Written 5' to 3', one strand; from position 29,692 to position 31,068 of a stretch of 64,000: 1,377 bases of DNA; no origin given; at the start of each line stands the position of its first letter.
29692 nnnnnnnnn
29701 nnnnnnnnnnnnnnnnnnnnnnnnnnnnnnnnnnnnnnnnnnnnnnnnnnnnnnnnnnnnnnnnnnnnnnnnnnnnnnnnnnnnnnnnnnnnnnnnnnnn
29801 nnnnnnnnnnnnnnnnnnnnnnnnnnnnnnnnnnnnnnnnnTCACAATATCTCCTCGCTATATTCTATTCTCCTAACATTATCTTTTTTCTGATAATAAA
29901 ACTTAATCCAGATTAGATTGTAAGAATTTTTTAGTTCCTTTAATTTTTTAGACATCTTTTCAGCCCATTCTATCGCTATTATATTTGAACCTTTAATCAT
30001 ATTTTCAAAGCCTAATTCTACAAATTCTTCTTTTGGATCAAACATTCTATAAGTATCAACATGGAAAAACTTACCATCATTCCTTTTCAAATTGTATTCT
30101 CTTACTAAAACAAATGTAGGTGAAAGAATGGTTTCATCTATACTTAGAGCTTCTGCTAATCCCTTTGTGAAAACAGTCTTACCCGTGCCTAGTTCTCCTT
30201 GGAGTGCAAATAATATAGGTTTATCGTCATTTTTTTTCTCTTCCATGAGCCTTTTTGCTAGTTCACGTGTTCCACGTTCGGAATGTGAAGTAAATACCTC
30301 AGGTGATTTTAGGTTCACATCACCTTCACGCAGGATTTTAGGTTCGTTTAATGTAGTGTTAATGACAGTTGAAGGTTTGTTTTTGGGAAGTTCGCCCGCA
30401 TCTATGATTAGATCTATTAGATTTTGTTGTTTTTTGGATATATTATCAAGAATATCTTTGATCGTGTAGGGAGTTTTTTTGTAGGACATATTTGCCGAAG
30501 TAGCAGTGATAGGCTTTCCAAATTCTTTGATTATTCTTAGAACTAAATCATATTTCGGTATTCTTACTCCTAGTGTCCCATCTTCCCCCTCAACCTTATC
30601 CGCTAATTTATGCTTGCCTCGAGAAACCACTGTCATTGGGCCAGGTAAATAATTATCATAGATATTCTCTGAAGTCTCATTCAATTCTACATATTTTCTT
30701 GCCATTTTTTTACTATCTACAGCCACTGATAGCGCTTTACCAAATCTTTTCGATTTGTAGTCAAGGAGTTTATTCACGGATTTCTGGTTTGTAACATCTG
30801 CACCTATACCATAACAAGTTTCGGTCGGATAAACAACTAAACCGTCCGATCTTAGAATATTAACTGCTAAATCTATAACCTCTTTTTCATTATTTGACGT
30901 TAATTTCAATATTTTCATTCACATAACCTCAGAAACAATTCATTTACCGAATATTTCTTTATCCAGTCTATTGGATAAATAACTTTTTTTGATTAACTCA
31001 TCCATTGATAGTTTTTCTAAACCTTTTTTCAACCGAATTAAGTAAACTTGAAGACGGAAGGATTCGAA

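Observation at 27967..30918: Bacterial-type t6A tRNA-modification module (TsaC–TsaE fusion, TsaD) in an archaeal genome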

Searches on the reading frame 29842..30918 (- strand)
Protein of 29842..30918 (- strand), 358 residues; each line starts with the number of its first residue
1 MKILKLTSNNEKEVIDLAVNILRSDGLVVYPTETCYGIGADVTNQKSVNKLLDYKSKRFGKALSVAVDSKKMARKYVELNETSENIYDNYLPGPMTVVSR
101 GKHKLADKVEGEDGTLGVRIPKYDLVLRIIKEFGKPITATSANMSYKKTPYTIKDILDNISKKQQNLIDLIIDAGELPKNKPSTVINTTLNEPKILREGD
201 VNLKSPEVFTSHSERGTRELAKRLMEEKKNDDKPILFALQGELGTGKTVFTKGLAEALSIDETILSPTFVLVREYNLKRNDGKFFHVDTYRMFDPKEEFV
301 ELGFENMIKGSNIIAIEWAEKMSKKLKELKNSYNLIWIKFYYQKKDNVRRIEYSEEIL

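Call 3: search_protein_families(library=pfam, proteins=[window:29842-30918:-], max_evalue=0.01)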
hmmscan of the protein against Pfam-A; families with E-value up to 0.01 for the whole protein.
window:29842-30918:- (358 aa): 2 families
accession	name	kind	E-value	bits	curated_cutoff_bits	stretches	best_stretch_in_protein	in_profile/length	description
PF01300.24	Sua5_yciO_yrdC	-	1.2e-45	155.6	25.1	1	21-199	2-178/178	Telomere recombination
PF02367.23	TsaE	-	4.1e-30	104.8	26.6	1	212-339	2-117/128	Threonylcarbamoyl adenosine biosynthesis protein TsaE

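Call 4: search_protein_families(library=ncbifam, proteins=[window:29842-30918:-], max_evalue=0.01)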
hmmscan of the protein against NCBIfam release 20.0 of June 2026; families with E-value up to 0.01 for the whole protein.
window:29842-30918:- (358 aa): 5 families
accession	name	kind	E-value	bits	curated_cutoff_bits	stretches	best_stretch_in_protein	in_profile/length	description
TIGR00057.1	TIGR00057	equivalog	4.7e-51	172.9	123.2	1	8-203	4-195/202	L-threonylcarbamoyladenylate synthase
TIGR00150.1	T6A_YjeE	equivalog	4.5e-25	88.1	60.1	1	213-344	4-124/135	tRNA (adenosine(37)-N6)-threonylcarbamoyltransferase complex ATPase subunit type 1 TsaE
NF007919.1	PRK10634.1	equivalog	1.4e-24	86.6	175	1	19-189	2-170/176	L-threonylcarbamoyladenylate synthase type 1 TsaC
NF007931.0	PRK10646.1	equivalog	1.4e-13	51.1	246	1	213-325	10-116/153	tRNA (adenosine(37)-N6)-threonylcarbamoyltransferase complex ATPase subunit type 1 TsaE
TIGR00143.1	hypF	equivalog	0.00067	17.9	466.1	1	35-161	214-339/741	carbamoyltransferase HypF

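Call 26: find_homologous_proteins(query=window:29842-30918:-, max_evalue=1e-20)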
Query window:29842-30918:- (358 aa): 3135 proteins with E <= 1e-20 among 7073 candidates; the best 120 are listed.
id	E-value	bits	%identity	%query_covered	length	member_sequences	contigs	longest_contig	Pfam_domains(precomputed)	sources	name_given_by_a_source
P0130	2.1e-230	782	100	100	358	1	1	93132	PF01300.25,PF02367.24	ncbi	-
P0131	4.3e-166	570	71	100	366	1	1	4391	PF01300.25,PF02367.24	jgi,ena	-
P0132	4.8e-162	557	73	100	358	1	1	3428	PF01300.25,PF02367.24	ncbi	-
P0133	5.0e-162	557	70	100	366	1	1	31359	PF01300.25,PF02367.24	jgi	jgi:L-threonylcarbamoyladenylate synthase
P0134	6.2e-159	547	69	100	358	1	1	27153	PF01300.25,PF02367.24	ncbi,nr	ncbi:MAG: threonylcarbamoyl-AMP synthase [Candidatus Aenigmarchaeota archaeon]|nr:threonylcarbamoyl-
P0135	2.5e-158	545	69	100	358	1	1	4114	PF01300.25,PF02367.24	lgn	-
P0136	5.8e-154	530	70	100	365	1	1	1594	PF01300.25,PF02367.24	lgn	-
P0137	9.0e-154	530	68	100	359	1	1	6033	PF01300.25,PF02367.24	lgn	-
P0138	1.6e-152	526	69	100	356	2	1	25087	PF01300.25,PF02367.24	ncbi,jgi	-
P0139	1.8e-152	526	70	100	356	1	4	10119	PF01300.25,PF02367.24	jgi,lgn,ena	-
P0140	2.1e-152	525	70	100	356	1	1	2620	PF01300.25,PF02367.24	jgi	-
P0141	2.5e-152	525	70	100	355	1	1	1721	PF01300.25,PF02367.24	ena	-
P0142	6.7e-152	524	69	100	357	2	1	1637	PF01300.25,PF02367.24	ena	-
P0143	2.3e-149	515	69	97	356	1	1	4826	PF01300.25,PF02367.24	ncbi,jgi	-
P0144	9.7e-149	513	67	100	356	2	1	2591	PF01300.25,PF02367.24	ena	-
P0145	4.0e-148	511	67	100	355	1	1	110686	PF01300.25,PF02367.24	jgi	jgi:L-threonylcarbamoyladenylate synthase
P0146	2.5e-147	509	66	100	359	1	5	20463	PF01300.25,PF02367.24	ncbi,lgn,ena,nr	ncbi:MAG: threonylcarbamoyl-AMP synthase [Candidatus Aenigmarchaeota archaeon]|nr:threonylcarbamoyl-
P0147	3.3e-147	508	69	100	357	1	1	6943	PF01300.25,PF02367.24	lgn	-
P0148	1.6e-146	506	67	100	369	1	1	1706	PF01300.25,PF02367.24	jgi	-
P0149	5.6e-146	504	64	100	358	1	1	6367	PF01300.25,PF02367.24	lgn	-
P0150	8.5e-146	504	66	100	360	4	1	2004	PF01300.25,PF02367.24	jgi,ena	-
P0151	1.9e-144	499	66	100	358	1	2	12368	PF01300.25,PF02367.24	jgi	-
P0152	5.1e-144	498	66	100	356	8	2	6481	PF01300.25,PF02367.24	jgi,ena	-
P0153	3.1e-136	472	61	100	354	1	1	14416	PF01300.25,PF02367.24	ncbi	-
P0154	2.4e-133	463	61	95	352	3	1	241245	PF01300.25,PF02367.24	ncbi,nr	ncbi:MAG: threonylcarbamoyl-AMP synthase [Candidatus Aenigmarchaeota archaeon]|nr:threonylcarbamoyl-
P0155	7.4e-131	454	60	100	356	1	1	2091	PF01300.25,PF02367.24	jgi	jgi:L-threonylcarbamoyladenylate synthase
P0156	1.6e-130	453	62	96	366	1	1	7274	PF01300.25,PF02367.24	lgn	-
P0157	8.8e-130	451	60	97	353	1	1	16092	PF01300.25,PF02367.24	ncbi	-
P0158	1.6e-128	447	60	99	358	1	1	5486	PF01300.25,PF02367.24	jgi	jgi:L-threonylcarbamoyladenylate synthase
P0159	9.8e-127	441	60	99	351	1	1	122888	PF01300.25,PF02367.24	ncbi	ncbi:MAG: L-threonylcarbamoyladenylate synthase [Candidatus Aenigmatarchaeota archaeon]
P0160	6.3e-124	432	72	80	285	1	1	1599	PF01300.25,PF02367.24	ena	-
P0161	1.1e-118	414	53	99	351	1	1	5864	PF01300.25,PF02367.24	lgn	-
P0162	5.6e-118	412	54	99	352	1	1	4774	PF01300.25,PF02367.24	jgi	jgi:L-threonylcarbamoyladenylate synthase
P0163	1.6e-116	407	55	97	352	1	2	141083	PF01300.25,PF02367.24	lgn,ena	-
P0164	4.6e-116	406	54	99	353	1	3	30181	PF01300.25,PF02367.24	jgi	jgi:L-threonylcarbamoyladenylate synthase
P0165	4.7e-116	406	55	99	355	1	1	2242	PF01300.25,PF02367.24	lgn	-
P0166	1.0e-115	405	54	97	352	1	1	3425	PF01300.25,PF02367.24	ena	-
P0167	2.1e-115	404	53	99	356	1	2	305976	PF01300.25,PF02367.24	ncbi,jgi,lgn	ncbi:MAG: L-threonylcarbamoyladenylate synthase [archaeon]|jgi:L-threonylcarbamoyladenylate synthase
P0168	2.2e-115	404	54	99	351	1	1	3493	PF01300.25,PF02367.24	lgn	-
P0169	5.9e-115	402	53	99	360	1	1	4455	PF01300.25,PF02367.24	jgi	jgi:L-threonylcarbamoyladenylate synthase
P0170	7.2e-115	402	52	99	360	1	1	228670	PF01300.25,PF02367.24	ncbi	-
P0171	8.2e-115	402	52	98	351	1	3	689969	PF01300.25,PF02367.24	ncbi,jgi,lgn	jgi:L-threonylcarbamoyladenylate synthase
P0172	8.2e-115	402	55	96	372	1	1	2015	PF01300.25,PF02367.24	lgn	-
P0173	1.0e-114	401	53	98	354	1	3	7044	PF01300.25,PF02367.24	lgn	-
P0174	2.1e-114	400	53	99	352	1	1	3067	PF01300.25,PF02367.24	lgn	-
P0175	3.0e-114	400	54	99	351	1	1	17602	PF01300.25,PF02367.24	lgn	-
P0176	3.2e-114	400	53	99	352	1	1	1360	PF01300.25,PF02367.24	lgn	-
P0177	3.8e-114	400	53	99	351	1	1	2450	PF01300.25,PF02367.24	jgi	-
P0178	4.0e-114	399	53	99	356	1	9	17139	PF01300.25,PF02367.24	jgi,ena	jgi:L-threonylcarbamoyladenylate synthase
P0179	4.2e-114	399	54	99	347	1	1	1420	PF01300.25,PF02367.24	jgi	jgi:L-threonylcarbamoyladenylate synthase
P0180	5.2e-114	399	52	99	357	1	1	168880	PF01300.25,PF02367.24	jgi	jgi:L-threonylcarbamoyladenylate synthase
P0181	5.9e-114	399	52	99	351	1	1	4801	PF01300.25,PF02367.24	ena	-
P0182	6.3e-114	399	52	99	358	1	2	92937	PF01300.25,PF02367.24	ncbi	-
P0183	6.9e-114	399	54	99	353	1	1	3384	PF01300.25,PF02367.24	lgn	-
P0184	7.3e-114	399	53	99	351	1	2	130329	PF01300.25,PF02367.24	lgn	-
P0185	8.0e-114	398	53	99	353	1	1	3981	PF01300.25,PF02367.24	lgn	-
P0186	8.4e-114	398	53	99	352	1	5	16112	PF01300.25,PF02367.24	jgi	jgi:L-threonylcarbamoyladenylate synthase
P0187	1.0e-113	398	53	98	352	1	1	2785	PF01300.25,PF02367.24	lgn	-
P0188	1.1e-113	398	52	99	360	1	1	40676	PF01300.25,PF02367.24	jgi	jgi:L-threonylcarbamoyladenylate synthase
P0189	1.2e-113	398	53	99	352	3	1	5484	PF01300.25,PF02367.24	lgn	-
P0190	1.5e-113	398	53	100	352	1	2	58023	PF01300.25,PF02367.24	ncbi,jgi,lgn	jgi:L-threonylcarbamoyladenylate synthase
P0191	2.3e-113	397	54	99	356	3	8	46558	PF01300.25,PF02367.24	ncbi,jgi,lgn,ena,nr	ncbi:MAG: threonylcarbamoyl-AMP synthase [Candidatus Diapherotrites archaeon]|nr:threonylcarbamoyl-A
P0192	2.7e-113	397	52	99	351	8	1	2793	PF01300.25,PF02367.24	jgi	jgi:L-threonylcarbamoyladenylate synthase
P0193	2.8e-113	397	53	99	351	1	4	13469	PF01300.25,PF02367.24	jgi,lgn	jgi:L-threonylcarbamoyladenylate synthase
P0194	2.9e-113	397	54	99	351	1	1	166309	PF01300.25,PF02367.24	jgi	jgi:L-threonylcarbamoyladenylate synthase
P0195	3.2e-113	396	52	99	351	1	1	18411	PF01300.25,PF02367.24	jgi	jgi:L-threonylcarbamoyladenylate synthase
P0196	3.4e-113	396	53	99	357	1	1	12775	PF01300.25,PF02367.24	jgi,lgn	jgi:L-threonylcarbamoyladenylate synthase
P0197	4.7e-113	396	52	99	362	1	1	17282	PF01300.25,PF02367.24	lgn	-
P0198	4.8e-113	396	54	96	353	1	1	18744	PF01300.25,PF02367.24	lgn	-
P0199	5.0e-113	396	54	94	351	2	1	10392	PF01300.25,PF02367.24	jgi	jgi:L-threonylcarbamoyladenylate synthase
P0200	5.3e-113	396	53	96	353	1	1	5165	PF01300.25,PF02367.24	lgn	-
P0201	6.9e-113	395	52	99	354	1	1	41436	PF01300.25,PF02367.24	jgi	jgi:L-threonylcarbamoyladenylate synthase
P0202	7.7e-113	395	51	100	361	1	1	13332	PF01300.25,PF02367.24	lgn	-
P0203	1.1e-112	395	54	99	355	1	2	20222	PF01300.25,PF02367.24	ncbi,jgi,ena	ncbi:MAG: L-threonylcarbamoyladenylate synthase [archaeon]|jgi:L-threonylcarbamoyladenylate synthase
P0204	1.2e-112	395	52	98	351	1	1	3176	PF01300.25,PF02367.24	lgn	-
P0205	1.4e-112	394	50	100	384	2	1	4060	PF01300.25,PF02367.24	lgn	-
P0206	1.4e-112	394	51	99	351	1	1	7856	PF01300.25,PF02367.24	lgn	-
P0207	1.6e-112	394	53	99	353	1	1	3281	PF01300.25,PF07693.21,PF02367.24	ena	-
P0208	2.0e-112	394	52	99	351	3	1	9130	PF01300.25,PF02367.24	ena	-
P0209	2.1e-112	394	53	99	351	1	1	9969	PF01300.25,PF02367.24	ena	-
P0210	2.8e-112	393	53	99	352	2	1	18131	PF01300.25,PF02367.24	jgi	jgi:L-threonylcarbamoyladenylate synthase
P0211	2.9e-112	393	55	97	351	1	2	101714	PF01300.25,PF02367.24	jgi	jgi:L-threonylcarbamoyladenylate synthase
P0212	2.9e-112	393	55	96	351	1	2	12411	PF01300.25,PF02367.24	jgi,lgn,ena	-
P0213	3.0e-112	393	52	96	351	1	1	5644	PF01300.25,PF02367.24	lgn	-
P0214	3.4e-112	393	53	95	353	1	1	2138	PF01300.25,PF02367.24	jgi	jgi:L-threonylcarbamoyladenylate synthase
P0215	3.8e-112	393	52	99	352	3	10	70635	PF01300.25,PF02367.24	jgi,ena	-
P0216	4.1e-112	393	53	96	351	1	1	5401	PF01300.25,PF02367.24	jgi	jgi:L-threonylcarbamoyladenylate synthase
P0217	4.5e-112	393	52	97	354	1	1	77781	PF01300.25,PF02367.24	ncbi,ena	-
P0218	4.9e-112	393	53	99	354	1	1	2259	PF01300.25,PF02367.24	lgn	-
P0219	5.4e-112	392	52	97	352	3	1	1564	PF01300.25,PF02367.24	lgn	-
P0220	5.5e-112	392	52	99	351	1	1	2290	PF01300.25,PF02367.24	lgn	-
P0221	5.7e-112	392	51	99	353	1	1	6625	PF01300.25,PF02367.24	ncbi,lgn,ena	-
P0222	5.9e-112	392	51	99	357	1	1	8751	PF01300.25,PF02367.24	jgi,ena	-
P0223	6.9e-112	392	54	99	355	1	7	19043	PF01300.25,PF02367.24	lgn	-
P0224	8.5e-112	392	52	99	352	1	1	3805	PF01300.25,PF02367.24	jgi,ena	-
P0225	1.0e-111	392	53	99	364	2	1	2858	PF01300.25,PF02367.24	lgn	-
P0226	1.7e-111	391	51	99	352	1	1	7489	PF01300.25,PF02367.24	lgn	-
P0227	2.6e-111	390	53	100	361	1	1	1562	PF01300.25,PF02367.24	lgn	-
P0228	3.0e-111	390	52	99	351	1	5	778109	PF01300.25,PF02367.24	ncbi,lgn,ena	-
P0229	3.2e-111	390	51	99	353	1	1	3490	PF01300.25,PF02367.24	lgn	-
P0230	3.3e-111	390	51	99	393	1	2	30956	PF01300.25,PF02367.24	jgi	-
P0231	3.3e-111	390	53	99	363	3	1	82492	PF01300.25,PF02367.24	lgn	-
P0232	3.8e-111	390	52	99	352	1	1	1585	PF01300.25,PF02367.24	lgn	-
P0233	3.9e-111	390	54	94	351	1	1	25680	PF01300.25,PF02367.24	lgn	-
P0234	4.0e-111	390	52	98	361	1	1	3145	PF01300.25,PF02367.24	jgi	jgi:L-threonylcarbamoyladenylate synthase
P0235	4.3e-111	389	52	99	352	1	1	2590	PF01300.25,PF02367.24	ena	-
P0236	7.3e-111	389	51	97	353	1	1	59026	PF01300.25,PF02367.24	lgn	-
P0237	8.5e-111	389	51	96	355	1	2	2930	PF01300.25,PF02367.24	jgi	jgi:L-threonylcarbamoyladenylate synthase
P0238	9.2e-111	388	52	99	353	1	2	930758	PF01300.25,PF02367.24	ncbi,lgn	-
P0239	9.5e-111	388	52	97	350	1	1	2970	PF01300.25,PF02367.24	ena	-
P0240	1.0e-110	388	51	99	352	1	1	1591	PF01300.25,PF02367.24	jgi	jgi:L-threonylcarbamoyladenylate synthase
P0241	1.2e-110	388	51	99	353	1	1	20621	PF01300.25,PF02367.24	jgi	jgi:L-threonylcarbamoyladenylate synthase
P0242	1.2e-110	388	51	99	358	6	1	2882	PF01300.25,PF02367.24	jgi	jgi:L-threonylcarbamoyladenylate synthase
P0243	1.4e-110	388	52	96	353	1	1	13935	PF01300.25,PF02367.24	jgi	jgi:L-threonylcarbamoyladenylate synthase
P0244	1.5e-110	388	52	99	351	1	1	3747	PF01300.25,PF02367.24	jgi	jgi:L-threonylcarbamoyladenylate synthase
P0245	1.5e-110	388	51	99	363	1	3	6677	PF01300.25,PF02367.24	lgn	-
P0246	1.8e-110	387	51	96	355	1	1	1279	PF01300.25,PF02367.24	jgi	jgi:L-threonylcarbamoyladenylate synthase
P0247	1.9e-110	387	53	99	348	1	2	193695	PF01300.25,PF02367.24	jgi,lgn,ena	-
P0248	2.1e-110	387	51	98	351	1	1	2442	PF01300.25,PF02367.24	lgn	-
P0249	2.3e-110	387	51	98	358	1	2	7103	PF01300.25,PF02367.24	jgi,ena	-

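Call 35: find_encoding_contigs(protein=P0191, flank=6000, max_places=2)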
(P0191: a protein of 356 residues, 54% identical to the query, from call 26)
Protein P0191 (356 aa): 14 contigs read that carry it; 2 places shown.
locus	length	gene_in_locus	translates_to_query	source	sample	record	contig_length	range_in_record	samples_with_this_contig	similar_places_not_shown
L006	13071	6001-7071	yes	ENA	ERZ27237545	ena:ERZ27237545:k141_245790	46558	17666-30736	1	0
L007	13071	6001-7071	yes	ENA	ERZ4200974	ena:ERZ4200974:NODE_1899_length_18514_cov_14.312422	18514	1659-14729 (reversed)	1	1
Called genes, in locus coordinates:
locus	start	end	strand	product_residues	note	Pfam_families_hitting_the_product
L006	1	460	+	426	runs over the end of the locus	PF03845:Spore_permease, PF13520:AA_permease_2, PF00324:AA_permease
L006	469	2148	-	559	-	PF00999:Na_H_Exchanger, PF02254:TrkA_N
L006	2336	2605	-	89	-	PF12840:HTH_20 (weak), PF13412:HTH_24, PF01022:HTH_5, PF01047:MarR (weak), PF08279:HTH_11 (faint), PF21476:PF0610-like_N (weak), PF13404:HTH_AsnC-type (weak)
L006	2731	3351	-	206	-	-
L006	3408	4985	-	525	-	PF00931:NB-ARC (faint), PF13555:AAA_29 (faint), PF00005:ABC_tran, PF02463:SMC_N (weak), PF13304:AAA_21, PF16326:ABC_tran_CTD (weak), PF12848:ABC_tran_Xtn, PF00005:ABC_tran, +6 more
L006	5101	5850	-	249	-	PF13649:Methyltransf_25 (faint)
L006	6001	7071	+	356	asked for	PF01300:Sua5_yciO_yrdC, PF02367:TsaE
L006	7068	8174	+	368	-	PF02543:Carbam_trans_N (faint), PF00814:TsaD, PF22521:HypF_C_2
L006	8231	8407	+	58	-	-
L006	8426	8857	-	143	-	PF01814:Hemerythrin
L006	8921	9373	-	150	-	PF11969:DcpS_C, PF01230:HIT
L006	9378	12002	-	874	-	PF23416:DUF7107 (weak)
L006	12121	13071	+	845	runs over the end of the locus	-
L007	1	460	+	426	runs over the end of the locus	PF03845:Spore_permease, PF13520:AA_permease_2, PF00324:AA_permease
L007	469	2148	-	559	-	PF00999:Na_H_Exchanger, PF02254:TrkA_N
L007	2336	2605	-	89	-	PF12840:HTH_20 (weak), PF13412:HTH_24, PF01022:HTH_5, PF01047:MarR (weak), PF08279:HTH_11 (faint), PF21476:PF0610-like_N (weak), PF13404:HTH_AsnC-type (weak)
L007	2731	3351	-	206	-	-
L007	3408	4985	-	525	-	PF00931:NB-ARC (faint), PF13555:AAA_29 (faint), PF00005:ABC_tran, PF02463:SMC_N (weak), PF13304:AAA_21, PF16326:ABC_tran_CTD (weak), PF12848:ABC_tran_Xtn, PF00005:ABC_tran, +6 more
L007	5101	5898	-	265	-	PF13649:Methyltransf_25 (faint)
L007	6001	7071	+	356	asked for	PF01300:Sua5_yciO_yrdC, PF02367:TsaE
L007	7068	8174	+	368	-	PF02543:Carbam_trans_N (faint), PF00814:TsaD, PF22521:HypF_C_2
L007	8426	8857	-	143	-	PF01814:Hemerythrin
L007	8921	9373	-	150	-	PF11969:DcpS_C, PF01230:HIT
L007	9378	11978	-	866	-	PF23416:DUF7107 (weak)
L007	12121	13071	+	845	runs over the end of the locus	-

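Call 36: find_encoding_contigs(protein=P0167, flank=6000, max_places=2)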
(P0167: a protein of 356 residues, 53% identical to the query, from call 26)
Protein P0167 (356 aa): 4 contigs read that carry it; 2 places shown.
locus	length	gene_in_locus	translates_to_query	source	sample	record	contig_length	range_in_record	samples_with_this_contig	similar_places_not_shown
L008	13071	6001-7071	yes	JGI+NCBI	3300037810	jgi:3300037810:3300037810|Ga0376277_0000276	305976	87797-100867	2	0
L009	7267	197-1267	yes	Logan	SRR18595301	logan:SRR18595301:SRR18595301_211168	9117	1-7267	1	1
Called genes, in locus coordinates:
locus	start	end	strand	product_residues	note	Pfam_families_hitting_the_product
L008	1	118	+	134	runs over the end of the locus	PF00156:Pribosyltran (faint)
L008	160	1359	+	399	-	PF12704:MacB_PCD, PF02687:FtsX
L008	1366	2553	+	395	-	PF12704:MacB_PCD, PF02687:FtsX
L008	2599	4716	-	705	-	PF13522:GATase_6, PF13537:GATase_7, PF00733:Asn_synthase, PF03054:tRNA_Me_trans (faint), PF00733:Asn_synthase, PF01902:Diphthami_syn_2_N, PF28410:Diphthami_syn_2_C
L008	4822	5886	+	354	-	PF01699:Na_Ca_ex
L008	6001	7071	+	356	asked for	PF01300:Sua5_yciO_yrdC, PF02367:TsaE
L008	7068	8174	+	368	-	PF00814:TsaD, PF22521:HypF_C_2 (weak)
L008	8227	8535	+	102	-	PF07883:Cupin_2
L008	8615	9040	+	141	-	PF13473:Cupredoxin_1, PF00127:Copper-bind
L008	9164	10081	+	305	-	PF02729:OTCace_N, PF00185:OTCace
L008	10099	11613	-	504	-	PF00682:HMGL-like, PF22617:HCS_D2, PF08502:LeuA_dimer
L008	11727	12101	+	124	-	PF02629:CoA_binding, PF13380:CoA_binding_2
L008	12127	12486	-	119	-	-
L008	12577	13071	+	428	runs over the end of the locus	PF00155:Aminotran_1_2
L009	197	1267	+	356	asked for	PF01300:Sua5_yciO_yrdC, PF02367:TsaE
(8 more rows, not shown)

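Call 43: search_solved_structures(query=window:29842-30918:-, max_evalue=0.00001)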
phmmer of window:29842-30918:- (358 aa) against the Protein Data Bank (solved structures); distinct sequences matched with E-value up to 0.00001: 17.
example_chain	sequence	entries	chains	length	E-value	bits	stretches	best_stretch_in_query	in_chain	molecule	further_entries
1jcu_A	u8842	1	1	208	1.7e-28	103.1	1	3-200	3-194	conserved protein MTH1692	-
9d3h_A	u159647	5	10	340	2.4e-28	102.6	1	11-204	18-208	Threonylcarbamoyl-AMP synthase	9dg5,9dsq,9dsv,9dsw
2eqa_A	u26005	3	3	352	2.3e-22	82.9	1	4-204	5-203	Hypothetical protein ST1526 | Putative uncharacterized protein ST1526 | YrdC/Sua5 family protein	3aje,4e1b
6f89_A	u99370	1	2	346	5.6e-21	78.4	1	11-206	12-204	Threonylcarbamoyl-AMP synthase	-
6f87_A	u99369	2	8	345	5.6e-21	78.4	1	11-206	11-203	Threonylcarbamoyl-AMP synthase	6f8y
1k7j_A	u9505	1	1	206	1.5e-16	63.9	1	9-203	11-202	Protein yciO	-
1kk9_A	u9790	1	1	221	1.9e-16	63.5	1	9-203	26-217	probable translation factor yciO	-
5np9_A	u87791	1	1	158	5.5e-16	62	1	236-328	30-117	tRNA threonylcarbamoyladenosine biosynthesis protein TsaE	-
5mvr_A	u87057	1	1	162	5.8e-16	61.9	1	236-328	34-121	tRNA threonylcarbamoyladenosine biosynthesis protein TsaE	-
1hru_A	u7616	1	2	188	2.3e-15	59.9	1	8-152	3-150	YRDC GENE PRODUCT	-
2mx1_A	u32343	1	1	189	3.5e-15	59.3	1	9-152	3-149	Threonylcarbamoyl-AMP synthase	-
1htw_A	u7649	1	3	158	4.7e-15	58.9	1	228-334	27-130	HI0065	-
1fl9_A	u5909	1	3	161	4.9e-15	58.8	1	228-334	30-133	HYPOTHETICAL PROTEIN HI0065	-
9zw5_A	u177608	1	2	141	5.9e-12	48.7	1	235-323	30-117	tRNA threonylcarbamoyladenosine biosynthesis protein TsaE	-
8ide_A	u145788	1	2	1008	6.8e-12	48.5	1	11-157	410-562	N(6)-L-threonylcarbamoyladenine synthase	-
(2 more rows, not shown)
